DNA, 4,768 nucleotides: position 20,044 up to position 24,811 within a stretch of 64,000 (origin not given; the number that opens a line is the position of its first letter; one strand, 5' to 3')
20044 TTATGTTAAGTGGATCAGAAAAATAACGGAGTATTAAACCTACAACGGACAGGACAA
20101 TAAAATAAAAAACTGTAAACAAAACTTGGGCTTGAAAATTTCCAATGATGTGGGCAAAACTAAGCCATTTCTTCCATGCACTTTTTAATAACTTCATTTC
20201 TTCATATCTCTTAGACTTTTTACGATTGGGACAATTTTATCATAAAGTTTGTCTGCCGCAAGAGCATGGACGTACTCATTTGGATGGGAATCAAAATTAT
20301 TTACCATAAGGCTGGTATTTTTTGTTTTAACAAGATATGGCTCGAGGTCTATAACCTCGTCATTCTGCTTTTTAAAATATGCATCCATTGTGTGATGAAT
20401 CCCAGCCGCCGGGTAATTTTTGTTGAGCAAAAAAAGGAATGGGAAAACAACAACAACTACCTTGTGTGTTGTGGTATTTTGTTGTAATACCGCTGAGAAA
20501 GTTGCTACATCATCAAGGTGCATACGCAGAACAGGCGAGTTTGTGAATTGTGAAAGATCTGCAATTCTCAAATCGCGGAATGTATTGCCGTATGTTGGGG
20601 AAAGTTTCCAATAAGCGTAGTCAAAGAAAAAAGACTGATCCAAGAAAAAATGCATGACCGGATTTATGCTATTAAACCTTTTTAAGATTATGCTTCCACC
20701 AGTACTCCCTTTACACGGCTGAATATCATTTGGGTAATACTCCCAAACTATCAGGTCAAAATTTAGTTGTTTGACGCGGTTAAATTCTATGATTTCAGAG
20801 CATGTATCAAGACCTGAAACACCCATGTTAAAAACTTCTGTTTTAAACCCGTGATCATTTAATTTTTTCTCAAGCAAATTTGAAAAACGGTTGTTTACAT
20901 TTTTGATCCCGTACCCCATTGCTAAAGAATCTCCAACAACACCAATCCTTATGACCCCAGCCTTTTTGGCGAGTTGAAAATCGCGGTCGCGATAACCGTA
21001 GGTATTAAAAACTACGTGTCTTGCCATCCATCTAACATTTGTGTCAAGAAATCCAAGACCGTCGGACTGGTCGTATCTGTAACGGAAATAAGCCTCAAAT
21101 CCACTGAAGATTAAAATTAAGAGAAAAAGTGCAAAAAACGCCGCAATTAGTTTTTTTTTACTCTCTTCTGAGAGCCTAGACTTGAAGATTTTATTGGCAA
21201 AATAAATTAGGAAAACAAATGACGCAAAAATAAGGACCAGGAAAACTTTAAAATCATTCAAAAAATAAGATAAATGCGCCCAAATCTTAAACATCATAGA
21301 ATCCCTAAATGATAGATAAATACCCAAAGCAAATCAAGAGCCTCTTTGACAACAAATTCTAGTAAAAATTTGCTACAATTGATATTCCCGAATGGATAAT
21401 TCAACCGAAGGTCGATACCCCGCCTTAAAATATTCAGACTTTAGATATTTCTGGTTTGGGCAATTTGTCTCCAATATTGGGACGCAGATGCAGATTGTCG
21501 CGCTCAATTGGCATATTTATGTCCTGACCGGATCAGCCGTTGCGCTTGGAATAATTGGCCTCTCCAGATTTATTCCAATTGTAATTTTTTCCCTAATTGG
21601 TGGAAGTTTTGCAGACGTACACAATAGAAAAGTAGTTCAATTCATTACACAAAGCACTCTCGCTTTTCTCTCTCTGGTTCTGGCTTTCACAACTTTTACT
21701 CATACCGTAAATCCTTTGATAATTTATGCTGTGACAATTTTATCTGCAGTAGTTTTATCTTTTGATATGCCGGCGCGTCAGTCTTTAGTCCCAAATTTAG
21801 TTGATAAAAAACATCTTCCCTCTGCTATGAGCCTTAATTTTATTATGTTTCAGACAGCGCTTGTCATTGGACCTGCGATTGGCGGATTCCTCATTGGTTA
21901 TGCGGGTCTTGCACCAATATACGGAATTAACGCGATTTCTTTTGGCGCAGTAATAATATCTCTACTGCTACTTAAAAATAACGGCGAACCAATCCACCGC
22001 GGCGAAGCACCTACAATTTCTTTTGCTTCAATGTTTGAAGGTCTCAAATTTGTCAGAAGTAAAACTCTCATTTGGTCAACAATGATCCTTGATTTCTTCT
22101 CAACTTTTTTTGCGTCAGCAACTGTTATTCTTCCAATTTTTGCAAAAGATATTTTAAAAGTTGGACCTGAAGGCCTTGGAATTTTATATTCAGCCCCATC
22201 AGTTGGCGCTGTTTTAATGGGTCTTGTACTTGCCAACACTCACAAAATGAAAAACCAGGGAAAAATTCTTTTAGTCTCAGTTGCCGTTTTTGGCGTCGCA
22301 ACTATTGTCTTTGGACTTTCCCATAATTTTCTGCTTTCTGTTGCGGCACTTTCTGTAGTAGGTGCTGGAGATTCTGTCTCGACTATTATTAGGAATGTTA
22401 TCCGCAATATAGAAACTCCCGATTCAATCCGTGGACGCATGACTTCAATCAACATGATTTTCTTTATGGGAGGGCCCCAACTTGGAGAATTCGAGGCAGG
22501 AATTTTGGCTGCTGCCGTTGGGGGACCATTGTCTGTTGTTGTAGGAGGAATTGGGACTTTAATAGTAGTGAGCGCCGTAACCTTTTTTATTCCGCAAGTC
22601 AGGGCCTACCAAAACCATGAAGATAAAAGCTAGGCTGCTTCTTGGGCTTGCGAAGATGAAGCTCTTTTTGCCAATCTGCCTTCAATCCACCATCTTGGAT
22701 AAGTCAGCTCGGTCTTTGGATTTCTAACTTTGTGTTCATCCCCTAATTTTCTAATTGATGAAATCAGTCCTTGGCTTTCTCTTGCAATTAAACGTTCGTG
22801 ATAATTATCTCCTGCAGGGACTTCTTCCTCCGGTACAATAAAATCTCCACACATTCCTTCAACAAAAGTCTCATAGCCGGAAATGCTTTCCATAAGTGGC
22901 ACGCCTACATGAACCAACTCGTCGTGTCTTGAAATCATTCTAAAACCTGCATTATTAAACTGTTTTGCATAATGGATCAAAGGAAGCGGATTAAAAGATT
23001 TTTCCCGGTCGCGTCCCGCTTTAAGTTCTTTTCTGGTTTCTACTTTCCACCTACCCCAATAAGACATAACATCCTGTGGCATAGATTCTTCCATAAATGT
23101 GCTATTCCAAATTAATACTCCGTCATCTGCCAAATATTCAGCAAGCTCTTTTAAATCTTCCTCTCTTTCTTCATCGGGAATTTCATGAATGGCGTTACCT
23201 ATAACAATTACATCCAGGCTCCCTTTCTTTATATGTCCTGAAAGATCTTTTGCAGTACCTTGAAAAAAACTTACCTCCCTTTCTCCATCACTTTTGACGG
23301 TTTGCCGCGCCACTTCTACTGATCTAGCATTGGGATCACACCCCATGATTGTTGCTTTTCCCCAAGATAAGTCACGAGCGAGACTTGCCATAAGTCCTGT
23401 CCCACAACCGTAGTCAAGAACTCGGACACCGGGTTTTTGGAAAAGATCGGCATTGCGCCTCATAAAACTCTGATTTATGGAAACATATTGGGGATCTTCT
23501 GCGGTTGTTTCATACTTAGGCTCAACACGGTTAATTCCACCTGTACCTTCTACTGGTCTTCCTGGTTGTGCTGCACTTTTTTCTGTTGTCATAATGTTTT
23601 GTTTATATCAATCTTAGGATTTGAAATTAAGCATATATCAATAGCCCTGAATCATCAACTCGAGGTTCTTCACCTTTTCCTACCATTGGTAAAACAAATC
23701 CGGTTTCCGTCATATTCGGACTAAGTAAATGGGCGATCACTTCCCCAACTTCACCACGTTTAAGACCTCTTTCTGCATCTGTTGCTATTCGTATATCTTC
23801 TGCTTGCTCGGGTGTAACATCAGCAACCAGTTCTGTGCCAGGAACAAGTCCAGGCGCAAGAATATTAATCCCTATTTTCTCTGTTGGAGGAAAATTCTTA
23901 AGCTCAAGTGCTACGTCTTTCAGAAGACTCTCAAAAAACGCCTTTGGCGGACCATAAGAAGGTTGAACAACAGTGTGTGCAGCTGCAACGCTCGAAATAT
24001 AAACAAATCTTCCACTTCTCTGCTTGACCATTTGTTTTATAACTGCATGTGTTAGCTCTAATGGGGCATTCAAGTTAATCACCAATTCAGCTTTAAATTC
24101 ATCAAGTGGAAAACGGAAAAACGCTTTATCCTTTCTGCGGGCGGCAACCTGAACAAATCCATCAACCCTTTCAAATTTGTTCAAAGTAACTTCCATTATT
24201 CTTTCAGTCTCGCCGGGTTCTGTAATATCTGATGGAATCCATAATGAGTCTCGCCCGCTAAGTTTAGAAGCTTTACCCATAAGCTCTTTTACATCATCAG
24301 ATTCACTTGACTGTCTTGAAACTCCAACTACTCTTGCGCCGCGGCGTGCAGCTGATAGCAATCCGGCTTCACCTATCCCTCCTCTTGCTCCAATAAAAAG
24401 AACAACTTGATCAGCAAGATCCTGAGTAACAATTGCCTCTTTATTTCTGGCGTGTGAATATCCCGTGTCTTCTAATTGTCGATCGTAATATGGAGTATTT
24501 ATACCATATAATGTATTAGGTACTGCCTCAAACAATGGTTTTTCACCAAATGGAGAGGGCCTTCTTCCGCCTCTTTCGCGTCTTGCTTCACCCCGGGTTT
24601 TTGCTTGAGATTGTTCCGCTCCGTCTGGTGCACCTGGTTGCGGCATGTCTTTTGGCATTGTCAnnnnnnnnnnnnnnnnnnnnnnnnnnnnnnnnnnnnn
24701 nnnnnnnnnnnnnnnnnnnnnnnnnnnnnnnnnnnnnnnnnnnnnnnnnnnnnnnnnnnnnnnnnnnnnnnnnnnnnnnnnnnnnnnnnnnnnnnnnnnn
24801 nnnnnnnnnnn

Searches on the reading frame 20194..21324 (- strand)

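Call 91: search_protein_families(library=pfam, proteins=[window:20194-21324:-], max_evalue=0.0001)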
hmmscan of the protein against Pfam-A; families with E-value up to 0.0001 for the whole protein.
window:20194-21324:- (376 aa): 1 family
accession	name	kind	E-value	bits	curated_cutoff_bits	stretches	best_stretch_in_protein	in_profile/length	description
PF13472.12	Lipase_GDSL_2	-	2.1e-05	25.6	32.9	0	129-196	1-70/178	GDSL-like Lipase/Acylhydrolase family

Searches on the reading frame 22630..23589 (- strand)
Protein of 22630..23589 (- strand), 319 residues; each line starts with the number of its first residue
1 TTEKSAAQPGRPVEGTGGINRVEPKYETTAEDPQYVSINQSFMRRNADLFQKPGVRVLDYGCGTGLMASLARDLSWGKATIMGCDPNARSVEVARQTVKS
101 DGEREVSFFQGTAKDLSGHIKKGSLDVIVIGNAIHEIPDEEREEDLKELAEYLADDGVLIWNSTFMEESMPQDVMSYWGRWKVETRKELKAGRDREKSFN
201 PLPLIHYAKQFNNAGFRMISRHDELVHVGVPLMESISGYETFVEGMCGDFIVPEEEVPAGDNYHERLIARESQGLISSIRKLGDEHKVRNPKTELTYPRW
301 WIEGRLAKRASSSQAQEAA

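Call 19: search_protein_families(library=pfam, proteins=[window:22630-23589:-], max_evalue=0.001)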
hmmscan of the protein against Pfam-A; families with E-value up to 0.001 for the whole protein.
window:22630-23589:- (319 aa): 10 families
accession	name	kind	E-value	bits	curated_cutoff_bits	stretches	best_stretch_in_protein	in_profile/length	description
PF13649.12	Methyltransf_25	-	4.8e-16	59.7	27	1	57-157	1-97/97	Methyltransferase domain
PF13847.12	Methyltransf_31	-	4e-15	56.2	27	1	52-175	2-123/145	Methyltransferase domain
PF08241.18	Methyltransf_11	-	3.5e-13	50.4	21.2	1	58-160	1-94/95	Methyltransferase domain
PF08242.18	Methyltransf_12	-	1.1e-12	49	30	1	58-159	1-98/98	Methyltransferase domain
PF13489.12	Methyltransf_23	-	1.2e-12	48.3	27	1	47-220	13-163/164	Methyltransferase domain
PF01209.24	Ubie_methyltran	-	2.9e-09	37.1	20.1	1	51-154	45-144/233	ubiE/COQ5 methyltransferase family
PF05175.20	MTS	-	2.5e-08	34.2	23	1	53-139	31-113/170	Methyltransferase small domain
PF01135.25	PCMT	-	7.6e-07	29.5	20.3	1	51-140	71-158/210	Protein-L-isoaspartate(D-aspartate) O-methyltransferase (PCMT)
PF06325.19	PrmA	-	6.1e-05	23.1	22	1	50-134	158-235/296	Ribosomal protein L11 methyltransferase (PrmA)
PF13578.12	Methyltransf_24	-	0.0003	22.1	26.3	1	61-162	8-103/105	Methyltransferase domain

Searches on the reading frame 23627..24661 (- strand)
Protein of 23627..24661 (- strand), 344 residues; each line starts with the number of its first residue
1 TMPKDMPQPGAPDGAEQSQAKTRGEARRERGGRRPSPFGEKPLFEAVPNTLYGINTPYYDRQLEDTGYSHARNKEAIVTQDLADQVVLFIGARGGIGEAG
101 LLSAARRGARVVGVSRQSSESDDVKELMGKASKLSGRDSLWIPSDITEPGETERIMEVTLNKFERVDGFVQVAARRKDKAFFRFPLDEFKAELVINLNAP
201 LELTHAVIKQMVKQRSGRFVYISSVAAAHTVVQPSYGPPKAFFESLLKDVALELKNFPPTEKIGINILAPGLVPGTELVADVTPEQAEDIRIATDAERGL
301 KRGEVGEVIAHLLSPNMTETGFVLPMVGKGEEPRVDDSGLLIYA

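Call 19: search_protein_families(library=pfam, proteins=[window:23627-24661:-], max_evalue=0.001)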
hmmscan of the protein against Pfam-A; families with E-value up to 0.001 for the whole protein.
window:23627-24661:- (344 aa): 4 families
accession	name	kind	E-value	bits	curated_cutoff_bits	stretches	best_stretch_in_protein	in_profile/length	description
PF00106.31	adh_short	-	7.2e-29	101.1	26.6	1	85-285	1-193/195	short chain dehydrogenase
PF13561.12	adh_short_C2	-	1.6e-23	84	27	1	91-316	1-220/236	Enoyl-(Acyl carrier protein) reductase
PF08659.16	KR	-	5.6e-09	36.6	22.6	1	87-246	3-159/180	KR domain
PF01370.27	Epimerase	-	0.00015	21.7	20.9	1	88-227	2-118/240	NAD dependent epimerase/dehydratase family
